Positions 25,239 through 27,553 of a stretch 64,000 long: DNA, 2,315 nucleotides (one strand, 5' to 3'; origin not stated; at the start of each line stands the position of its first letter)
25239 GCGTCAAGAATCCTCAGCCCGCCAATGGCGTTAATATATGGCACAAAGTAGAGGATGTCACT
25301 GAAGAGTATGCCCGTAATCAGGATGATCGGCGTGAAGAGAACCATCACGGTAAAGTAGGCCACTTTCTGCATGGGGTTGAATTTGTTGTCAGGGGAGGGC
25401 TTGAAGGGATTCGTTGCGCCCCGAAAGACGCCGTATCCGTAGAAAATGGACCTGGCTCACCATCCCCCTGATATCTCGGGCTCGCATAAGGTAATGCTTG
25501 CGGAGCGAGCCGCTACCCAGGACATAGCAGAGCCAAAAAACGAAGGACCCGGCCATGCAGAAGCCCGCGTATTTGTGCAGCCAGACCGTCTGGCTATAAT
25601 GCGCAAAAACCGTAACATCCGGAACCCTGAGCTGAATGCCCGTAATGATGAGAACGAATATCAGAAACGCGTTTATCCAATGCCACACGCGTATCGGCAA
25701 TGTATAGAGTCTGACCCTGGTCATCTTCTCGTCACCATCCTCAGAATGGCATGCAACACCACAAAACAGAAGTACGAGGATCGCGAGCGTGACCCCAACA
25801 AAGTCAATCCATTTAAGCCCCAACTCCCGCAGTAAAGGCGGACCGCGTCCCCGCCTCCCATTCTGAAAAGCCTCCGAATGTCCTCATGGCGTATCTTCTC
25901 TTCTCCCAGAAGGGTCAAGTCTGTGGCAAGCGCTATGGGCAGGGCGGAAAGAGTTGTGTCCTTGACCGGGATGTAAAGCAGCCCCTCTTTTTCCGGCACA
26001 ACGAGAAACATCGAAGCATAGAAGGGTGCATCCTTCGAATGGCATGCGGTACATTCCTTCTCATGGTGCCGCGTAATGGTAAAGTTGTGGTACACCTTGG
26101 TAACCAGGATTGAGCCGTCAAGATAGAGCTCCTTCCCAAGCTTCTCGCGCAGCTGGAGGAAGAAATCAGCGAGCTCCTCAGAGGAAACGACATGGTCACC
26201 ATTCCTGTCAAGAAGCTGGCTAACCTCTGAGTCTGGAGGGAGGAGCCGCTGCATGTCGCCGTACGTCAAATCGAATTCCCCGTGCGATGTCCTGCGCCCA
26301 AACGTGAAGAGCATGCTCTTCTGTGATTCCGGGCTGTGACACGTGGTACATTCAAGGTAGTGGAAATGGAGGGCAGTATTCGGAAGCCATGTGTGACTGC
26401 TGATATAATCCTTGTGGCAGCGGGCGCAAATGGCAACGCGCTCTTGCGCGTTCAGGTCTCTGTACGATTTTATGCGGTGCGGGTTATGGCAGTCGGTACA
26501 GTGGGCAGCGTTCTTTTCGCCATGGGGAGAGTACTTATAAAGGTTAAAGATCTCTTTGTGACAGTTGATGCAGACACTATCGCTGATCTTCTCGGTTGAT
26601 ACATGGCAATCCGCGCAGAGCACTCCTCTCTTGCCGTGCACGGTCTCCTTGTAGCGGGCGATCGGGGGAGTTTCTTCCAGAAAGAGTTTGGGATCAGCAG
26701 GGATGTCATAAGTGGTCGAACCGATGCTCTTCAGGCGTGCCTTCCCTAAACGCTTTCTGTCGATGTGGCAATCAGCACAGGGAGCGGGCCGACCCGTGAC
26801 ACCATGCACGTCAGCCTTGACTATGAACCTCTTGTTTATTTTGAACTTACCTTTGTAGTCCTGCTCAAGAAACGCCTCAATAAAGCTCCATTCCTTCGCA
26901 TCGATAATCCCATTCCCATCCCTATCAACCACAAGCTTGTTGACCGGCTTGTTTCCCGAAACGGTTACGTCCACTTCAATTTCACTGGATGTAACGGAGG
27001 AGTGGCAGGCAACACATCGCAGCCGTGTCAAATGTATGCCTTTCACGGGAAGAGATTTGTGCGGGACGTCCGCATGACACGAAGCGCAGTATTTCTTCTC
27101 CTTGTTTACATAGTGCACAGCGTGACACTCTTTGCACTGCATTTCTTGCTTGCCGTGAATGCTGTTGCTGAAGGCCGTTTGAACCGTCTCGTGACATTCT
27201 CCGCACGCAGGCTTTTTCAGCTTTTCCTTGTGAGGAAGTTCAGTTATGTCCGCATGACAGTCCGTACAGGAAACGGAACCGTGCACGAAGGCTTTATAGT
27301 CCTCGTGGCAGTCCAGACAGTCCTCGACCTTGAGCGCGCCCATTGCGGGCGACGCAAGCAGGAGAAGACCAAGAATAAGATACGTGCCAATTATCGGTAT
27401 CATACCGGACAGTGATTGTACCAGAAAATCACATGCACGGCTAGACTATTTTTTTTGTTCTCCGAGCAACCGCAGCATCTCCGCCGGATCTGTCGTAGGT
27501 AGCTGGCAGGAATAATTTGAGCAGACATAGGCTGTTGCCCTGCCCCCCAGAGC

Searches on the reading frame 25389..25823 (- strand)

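Call 34: search_protein_families(library=pfam, proteins=[window:25389-25823:-], max_evalue=0.00001)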
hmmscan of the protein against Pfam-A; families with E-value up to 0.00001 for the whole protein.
window:25389-25823:- (144 aa): 1 family
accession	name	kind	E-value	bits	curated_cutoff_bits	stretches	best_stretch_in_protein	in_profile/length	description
PF01292.26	Ni_hydr_CYTB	-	1.7e-11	44.7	30.1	1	40-118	2-72/179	Prokaryotic cytochrome b561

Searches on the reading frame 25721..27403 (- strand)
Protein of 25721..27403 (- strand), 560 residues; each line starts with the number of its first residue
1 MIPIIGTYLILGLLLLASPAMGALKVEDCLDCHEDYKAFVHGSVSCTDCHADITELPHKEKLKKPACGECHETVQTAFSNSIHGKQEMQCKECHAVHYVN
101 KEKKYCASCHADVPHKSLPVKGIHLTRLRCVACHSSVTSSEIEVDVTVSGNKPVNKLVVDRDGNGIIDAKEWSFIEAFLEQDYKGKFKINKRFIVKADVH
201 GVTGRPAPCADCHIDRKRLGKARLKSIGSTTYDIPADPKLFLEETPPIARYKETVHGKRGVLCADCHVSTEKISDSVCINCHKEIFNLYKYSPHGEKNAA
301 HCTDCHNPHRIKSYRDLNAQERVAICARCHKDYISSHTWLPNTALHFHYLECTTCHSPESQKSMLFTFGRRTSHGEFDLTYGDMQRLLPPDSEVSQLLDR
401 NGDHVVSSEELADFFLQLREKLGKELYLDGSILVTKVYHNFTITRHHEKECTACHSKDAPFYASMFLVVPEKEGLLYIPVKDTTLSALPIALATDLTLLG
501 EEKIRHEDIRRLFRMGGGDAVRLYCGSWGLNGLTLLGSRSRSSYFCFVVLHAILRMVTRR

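Call 34: search_protein_families(library=pfam, proteins=[window:25721-27403:-], max_evalue=0.00001)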
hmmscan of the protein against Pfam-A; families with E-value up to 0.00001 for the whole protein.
window:25721-27403:- (560 aa): 5 families
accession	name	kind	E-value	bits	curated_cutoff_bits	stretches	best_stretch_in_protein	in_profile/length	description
PF14522.11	Cytochrome_C7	-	5.3e-13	49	24.8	0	57-110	4-66/67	Cytochrome c7 and related cytochrome c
PF14537.11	Cytochrom_c3_2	-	1.8e-12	48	25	0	43-110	6-78/79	Cytochrome c3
PF22113.1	Mtrc-MtrF_II-IV_dom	-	7.5e-09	35.8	30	0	103-269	6-129/176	Outer membrane cytochrome MtrC/MtrF-like, domains II/IV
PF09699.15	Paired_CXXCH_1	-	2.3e-08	34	20.6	0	298-332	5-38/41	Doubled CXXCH motif (Paired_CXXCH_1)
PF02085.21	Cytochrom_CIII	-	2.3e-06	28.3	22.9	0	76-140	21-88/101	Class III cytochrome C family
